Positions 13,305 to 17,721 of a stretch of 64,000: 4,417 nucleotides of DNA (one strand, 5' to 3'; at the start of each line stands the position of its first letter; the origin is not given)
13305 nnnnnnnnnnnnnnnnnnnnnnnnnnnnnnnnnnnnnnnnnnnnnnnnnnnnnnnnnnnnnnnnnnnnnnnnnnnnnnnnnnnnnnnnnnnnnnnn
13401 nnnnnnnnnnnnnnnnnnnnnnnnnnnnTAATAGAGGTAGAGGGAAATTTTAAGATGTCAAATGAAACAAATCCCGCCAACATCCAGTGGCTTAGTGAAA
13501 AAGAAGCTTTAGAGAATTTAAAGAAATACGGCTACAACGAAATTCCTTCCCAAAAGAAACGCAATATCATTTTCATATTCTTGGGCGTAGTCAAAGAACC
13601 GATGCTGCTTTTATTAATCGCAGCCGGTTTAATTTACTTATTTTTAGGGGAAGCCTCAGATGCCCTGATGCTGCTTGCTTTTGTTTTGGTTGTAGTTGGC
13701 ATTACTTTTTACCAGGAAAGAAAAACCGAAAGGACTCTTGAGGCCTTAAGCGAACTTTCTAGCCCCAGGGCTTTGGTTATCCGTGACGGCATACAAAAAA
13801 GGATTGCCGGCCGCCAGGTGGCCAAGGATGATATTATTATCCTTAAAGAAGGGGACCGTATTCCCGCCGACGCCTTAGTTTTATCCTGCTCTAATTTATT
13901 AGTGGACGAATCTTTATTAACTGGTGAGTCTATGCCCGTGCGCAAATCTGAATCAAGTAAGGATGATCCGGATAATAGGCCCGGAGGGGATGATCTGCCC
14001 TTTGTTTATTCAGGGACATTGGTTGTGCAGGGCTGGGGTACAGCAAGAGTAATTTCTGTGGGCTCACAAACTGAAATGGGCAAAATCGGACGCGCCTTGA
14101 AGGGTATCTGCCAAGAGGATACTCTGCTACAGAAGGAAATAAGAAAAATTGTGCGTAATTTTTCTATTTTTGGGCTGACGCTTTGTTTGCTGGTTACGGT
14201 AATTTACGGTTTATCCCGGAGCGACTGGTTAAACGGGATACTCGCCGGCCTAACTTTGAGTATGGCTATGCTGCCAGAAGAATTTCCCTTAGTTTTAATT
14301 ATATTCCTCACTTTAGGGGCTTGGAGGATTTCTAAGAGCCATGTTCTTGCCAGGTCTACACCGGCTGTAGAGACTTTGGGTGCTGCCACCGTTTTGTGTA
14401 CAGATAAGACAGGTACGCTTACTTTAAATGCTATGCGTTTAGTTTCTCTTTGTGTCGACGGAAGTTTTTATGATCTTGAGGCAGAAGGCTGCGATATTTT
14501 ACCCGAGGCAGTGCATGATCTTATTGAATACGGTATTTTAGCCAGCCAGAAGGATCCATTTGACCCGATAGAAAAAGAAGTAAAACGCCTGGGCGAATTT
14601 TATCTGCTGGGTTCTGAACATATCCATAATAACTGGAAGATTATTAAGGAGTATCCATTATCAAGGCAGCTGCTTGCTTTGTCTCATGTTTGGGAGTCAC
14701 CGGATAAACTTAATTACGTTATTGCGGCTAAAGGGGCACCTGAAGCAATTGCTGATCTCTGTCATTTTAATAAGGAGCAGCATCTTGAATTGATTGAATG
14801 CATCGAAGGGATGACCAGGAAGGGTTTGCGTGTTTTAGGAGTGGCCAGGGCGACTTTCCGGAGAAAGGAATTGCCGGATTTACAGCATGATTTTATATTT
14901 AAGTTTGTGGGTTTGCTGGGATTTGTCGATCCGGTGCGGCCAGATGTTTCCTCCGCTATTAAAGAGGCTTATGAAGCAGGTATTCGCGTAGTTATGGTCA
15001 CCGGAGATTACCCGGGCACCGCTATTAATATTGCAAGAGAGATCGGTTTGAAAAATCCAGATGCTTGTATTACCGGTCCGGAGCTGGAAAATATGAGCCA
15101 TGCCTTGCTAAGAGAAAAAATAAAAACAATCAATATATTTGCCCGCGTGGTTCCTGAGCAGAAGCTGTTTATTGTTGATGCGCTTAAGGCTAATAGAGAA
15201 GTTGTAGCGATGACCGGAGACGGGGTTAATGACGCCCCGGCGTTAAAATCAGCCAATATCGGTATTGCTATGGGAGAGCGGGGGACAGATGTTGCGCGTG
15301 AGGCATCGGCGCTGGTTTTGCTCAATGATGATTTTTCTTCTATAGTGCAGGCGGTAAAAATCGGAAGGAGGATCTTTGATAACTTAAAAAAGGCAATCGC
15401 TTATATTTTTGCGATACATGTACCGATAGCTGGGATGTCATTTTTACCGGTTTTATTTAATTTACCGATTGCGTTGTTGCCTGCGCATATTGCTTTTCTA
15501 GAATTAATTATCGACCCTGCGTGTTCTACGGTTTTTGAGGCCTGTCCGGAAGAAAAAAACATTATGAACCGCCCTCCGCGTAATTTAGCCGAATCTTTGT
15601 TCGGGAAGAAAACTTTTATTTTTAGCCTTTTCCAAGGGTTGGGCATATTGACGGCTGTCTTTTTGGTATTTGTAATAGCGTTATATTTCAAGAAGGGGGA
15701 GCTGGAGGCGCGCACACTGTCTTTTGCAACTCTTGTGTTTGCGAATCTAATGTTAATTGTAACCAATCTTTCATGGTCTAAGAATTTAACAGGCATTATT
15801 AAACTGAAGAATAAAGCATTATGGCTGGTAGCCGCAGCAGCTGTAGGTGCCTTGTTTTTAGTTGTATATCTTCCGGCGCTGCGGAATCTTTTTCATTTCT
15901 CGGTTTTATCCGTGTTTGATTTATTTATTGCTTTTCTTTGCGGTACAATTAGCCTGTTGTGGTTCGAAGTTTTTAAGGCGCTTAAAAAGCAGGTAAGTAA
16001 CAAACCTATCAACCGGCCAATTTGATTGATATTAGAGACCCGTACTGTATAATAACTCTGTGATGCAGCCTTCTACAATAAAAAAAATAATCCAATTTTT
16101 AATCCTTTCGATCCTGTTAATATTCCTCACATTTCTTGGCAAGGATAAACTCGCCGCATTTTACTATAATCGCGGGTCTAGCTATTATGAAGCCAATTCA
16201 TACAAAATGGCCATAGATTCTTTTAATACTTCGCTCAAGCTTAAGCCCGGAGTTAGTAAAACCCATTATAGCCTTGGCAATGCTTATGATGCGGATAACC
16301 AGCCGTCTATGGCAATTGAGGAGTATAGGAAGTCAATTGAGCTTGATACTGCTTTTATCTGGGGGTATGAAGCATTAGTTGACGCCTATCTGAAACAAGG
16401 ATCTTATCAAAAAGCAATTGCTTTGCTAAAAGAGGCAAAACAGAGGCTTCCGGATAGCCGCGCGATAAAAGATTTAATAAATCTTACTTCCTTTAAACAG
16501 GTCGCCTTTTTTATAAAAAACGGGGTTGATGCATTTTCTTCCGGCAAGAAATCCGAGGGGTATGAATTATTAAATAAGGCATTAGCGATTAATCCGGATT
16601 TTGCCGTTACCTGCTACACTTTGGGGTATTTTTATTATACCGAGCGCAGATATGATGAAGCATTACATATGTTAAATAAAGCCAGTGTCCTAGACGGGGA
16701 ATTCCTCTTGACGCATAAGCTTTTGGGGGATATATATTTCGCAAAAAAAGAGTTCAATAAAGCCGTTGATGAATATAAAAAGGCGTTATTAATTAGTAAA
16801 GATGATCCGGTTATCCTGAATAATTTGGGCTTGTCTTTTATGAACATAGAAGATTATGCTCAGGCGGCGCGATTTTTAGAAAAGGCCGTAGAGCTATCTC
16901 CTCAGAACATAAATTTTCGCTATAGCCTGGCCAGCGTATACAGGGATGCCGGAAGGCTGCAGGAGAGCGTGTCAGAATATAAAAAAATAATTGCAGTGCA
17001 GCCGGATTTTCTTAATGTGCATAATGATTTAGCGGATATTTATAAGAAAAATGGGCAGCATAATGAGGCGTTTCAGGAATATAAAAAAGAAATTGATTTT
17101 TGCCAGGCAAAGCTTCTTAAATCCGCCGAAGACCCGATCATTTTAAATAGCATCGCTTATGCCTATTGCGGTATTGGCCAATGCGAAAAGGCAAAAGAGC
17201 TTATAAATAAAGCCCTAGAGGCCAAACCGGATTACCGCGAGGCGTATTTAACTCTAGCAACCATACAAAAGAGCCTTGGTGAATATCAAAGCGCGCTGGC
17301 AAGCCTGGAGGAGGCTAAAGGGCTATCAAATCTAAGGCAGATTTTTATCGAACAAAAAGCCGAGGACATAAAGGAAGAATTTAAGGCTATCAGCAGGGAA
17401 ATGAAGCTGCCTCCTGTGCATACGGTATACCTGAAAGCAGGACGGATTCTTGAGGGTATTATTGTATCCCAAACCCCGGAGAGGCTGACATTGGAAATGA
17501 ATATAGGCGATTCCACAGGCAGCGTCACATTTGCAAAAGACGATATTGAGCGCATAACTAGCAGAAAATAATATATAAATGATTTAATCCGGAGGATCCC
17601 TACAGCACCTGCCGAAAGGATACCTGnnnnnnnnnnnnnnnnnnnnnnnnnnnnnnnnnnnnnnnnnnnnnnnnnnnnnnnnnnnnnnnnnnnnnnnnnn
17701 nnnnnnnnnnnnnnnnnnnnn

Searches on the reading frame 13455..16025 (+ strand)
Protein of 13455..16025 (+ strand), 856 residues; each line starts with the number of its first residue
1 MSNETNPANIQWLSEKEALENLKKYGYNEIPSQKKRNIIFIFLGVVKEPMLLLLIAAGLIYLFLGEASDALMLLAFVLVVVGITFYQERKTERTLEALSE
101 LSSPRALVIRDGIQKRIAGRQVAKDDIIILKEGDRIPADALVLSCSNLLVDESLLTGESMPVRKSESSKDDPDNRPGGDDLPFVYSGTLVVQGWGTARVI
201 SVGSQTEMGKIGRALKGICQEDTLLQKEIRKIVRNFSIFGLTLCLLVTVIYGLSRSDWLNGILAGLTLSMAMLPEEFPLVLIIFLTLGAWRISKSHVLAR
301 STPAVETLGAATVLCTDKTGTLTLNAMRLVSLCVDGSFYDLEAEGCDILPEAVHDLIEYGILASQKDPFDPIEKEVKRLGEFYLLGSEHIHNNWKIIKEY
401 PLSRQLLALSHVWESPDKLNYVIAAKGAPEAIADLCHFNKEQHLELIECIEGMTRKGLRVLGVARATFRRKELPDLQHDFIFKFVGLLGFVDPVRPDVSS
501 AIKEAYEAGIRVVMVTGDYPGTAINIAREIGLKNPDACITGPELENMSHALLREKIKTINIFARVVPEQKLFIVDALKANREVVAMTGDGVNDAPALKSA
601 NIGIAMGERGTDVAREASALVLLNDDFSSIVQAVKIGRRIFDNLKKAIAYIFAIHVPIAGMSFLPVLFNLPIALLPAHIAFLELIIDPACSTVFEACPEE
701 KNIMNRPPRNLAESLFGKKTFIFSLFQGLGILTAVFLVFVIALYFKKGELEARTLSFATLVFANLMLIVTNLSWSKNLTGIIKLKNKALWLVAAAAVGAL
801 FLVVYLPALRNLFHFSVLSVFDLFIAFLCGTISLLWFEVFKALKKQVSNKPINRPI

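Call 4: search_protein_families(library=pfam, proteins=[window:13455-16025:+], max_evalue=0.01)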
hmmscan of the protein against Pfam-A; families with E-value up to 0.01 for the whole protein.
window:13455-16025:+ (856 aa): 6 families
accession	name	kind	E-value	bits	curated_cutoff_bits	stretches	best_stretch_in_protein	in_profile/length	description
PF00122.25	E1-E2_ATPase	-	1.7e-40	138.9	28.1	1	100-294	1-180/181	E1-E2 ATPase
PF00689.26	Cation_ATPase_C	-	8.3e-34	117.3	27.3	1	671-842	1-174/175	Cation transporting ATPase, C-terminus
PF00702.32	Hydrolase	-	1.2e-16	62.1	26.4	1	341-601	26-191/191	haloacid dehalogenase-like hydrolase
PF00690.31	Cation_ATPase_N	-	1.3e-10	41.2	20.4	1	13-60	21-68/69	Cation transporter/ATPase, N-terminus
PF08282.18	Hydrolase_3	-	4.5e-08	33.6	20.9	1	573-633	195-254/255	haloacid dehalogenase-like hydrolase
PF13246.12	Cation_ATPase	-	0.0065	16.9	21.7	0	384-437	36-89/91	Cation transport ATPase (P-type)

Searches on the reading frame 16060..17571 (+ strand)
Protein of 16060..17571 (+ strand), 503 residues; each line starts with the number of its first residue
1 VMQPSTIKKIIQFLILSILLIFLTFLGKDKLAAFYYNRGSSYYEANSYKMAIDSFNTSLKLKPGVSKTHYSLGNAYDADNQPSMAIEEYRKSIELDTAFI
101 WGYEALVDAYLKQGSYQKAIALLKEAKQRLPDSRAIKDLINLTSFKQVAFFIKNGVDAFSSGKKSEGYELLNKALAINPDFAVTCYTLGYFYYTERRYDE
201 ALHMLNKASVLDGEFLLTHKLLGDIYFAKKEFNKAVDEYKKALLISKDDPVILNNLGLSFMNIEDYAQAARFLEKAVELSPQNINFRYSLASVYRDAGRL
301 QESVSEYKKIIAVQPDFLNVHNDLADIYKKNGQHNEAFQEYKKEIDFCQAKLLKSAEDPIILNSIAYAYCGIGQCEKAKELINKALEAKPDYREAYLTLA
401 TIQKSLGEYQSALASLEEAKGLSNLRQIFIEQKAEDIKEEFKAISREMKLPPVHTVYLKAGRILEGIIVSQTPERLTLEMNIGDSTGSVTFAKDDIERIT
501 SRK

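Call 4: search_protein_families(library=pfam, proteins=[window:16060-17571:+], max_evalue=0.01)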
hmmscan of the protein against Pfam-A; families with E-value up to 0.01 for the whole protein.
window:16060-17571:+ (503 aa): 37 families (the best 25 are shown)
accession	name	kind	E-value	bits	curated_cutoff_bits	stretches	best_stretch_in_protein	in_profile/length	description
PF07719.23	TPR_2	-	7.3e-48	157.2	27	4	252-283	3-34/34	Tetratricopeptide repeat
PF00515.34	TPR_1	-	1.3e-46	155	27.8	4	32-63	1-32/34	Tetratricopeptide repeat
PF13181.12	TPR_8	-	4.1e-40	132.9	25.7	4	252-283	3-34/34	Tetratricopeptide repeat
PF13414.12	TPR_11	-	3.6e-34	116.6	26.8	5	223-261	1-39/42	TPR repeat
PF14559.12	TPR_19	-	5.6e-32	110.3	25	5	265-316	6-57/68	Tetratricopeptide repeat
PF13424.12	TPR_12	-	7.4e-31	106.6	30.1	5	318-389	3-75/77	Tetratricopeptide repeat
PF13431.12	TPR_17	-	6.4e-29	98.2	24.4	2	307-339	2-34/34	Tetratricopeptide repeat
PF13428.12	TPR_14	-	3.4e-27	92.6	23.5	2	102-136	3-37/44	Tetratricopeptide repeat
PF13432.12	TPR_16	-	4.8e-26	91.3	32.7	3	255-311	2-58/65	Tetratricopeptide repeat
PF13176.12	TPR_7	-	3.9e-18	64.4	27.9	0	253-281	2-30/36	Tetratricopeptide repeat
PF12895.13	ANAPC3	-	4.9e-15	56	27.2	1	171-241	12-81/82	Anaphase-promoting complex, cyclosome, subunit 3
PF23914.1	TPR_CcmH_CycH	-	3.7e-13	50.1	42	2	221-313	55-150/158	Cytochrome c-type biogenesis protein H TPR domain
PF13374.12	TPR_10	-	4e-13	49.3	27.5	0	252-279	4-31/42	Tetratricopeptide repeat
PF24575.1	TPR_Slam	-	4.2e-13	50.1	35.2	1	286-339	49-102/104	Surface lipoprotein assembly modifier, N-terminal TPR repeats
PF25063.1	ARM_TT21_C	-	2.1e-12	47.8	35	1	221-324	100-204/209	Tetratricopeptide repeat protein 21 C-terminal ARM domain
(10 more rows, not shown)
